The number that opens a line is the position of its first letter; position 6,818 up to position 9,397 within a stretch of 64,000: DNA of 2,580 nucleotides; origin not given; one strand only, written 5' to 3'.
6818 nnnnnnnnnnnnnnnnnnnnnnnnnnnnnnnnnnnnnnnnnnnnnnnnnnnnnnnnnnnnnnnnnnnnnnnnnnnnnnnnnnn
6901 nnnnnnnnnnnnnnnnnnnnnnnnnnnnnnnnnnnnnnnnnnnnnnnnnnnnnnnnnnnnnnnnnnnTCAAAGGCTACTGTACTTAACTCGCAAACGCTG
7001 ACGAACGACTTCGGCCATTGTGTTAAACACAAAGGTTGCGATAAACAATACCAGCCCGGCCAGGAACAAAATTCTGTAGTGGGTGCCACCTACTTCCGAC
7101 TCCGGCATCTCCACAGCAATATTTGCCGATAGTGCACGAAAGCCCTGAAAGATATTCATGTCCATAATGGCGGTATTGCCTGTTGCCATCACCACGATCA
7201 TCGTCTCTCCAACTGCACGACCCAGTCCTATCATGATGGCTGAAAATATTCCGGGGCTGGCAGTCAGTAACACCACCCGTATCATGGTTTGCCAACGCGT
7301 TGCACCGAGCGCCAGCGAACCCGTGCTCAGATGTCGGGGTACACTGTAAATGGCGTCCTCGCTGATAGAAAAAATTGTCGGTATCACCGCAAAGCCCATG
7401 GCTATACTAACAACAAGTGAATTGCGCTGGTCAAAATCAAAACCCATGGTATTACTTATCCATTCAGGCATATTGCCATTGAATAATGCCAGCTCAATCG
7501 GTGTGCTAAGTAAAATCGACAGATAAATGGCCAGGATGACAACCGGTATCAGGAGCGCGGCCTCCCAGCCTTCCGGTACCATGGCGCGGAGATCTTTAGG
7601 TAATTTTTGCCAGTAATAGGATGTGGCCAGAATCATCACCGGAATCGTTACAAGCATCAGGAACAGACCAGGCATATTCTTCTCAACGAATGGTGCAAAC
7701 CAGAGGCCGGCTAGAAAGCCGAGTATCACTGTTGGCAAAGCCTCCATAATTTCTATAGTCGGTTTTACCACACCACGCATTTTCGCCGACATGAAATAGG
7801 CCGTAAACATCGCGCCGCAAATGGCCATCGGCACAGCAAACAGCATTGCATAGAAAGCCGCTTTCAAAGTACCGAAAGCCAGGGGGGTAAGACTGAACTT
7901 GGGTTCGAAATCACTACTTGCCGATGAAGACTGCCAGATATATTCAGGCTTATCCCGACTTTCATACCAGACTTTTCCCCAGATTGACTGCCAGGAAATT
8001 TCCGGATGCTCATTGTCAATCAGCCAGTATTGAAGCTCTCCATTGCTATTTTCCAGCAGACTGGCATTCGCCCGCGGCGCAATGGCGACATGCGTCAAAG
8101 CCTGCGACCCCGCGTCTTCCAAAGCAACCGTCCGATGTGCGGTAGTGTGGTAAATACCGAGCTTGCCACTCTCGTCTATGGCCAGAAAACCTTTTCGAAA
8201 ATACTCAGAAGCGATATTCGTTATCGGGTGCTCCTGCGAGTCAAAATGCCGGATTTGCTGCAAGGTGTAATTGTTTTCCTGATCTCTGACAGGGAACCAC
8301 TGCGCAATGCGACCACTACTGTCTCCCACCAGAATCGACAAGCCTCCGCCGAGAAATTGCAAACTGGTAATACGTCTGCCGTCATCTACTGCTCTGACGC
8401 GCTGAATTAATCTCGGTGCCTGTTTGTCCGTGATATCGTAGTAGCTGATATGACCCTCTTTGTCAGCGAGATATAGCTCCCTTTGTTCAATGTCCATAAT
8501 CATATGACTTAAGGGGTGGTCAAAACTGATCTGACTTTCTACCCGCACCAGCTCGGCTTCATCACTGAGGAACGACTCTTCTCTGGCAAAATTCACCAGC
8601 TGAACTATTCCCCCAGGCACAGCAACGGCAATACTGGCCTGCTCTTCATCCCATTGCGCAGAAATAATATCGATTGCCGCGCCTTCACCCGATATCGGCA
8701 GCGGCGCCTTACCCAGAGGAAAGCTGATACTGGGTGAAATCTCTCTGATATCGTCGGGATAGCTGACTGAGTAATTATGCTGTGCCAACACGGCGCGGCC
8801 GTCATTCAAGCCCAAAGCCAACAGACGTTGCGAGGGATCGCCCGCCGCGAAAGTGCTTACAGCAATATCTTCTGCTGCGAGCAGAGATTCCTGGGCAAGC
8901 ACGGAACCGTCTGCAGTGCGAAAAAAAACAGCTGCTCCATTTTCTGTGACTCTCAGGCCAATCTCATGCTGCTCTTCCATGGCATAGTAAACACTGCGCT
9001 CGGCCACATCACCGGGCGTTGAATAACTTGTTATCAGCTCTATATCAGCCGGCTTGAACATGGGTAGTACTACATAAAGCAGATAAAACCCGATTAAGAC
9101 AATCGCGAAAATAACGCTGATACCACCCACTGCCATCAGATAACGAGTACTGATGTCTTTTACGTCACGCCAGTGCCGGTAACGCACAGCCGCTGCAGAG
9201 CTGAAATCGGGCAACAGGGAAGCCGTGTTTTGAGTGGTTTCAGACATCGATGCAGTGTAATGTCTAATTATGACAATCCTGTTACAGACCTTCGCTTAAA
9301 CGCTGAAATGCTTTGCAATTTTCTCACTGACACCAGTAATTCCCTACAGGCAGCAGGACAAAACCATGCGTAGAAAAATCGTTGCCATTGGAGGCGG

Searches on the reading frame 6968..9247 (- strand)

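Call 79: search_protein_families(library=pfam, proteins=[window:6968-9247:-], max_evalue=0.00001)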
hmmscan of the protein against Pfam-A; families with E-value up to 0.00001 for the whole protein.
window:6968-9247:- (759 aa): 1 family
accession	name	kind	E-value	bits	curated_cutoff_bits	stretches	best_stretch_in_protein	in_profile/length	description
PF00528.27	BPD_transp_1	-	6.9e-11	42.7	26.4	1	565-753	28-183/184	Binding-protein-dependent transport system inner membrane component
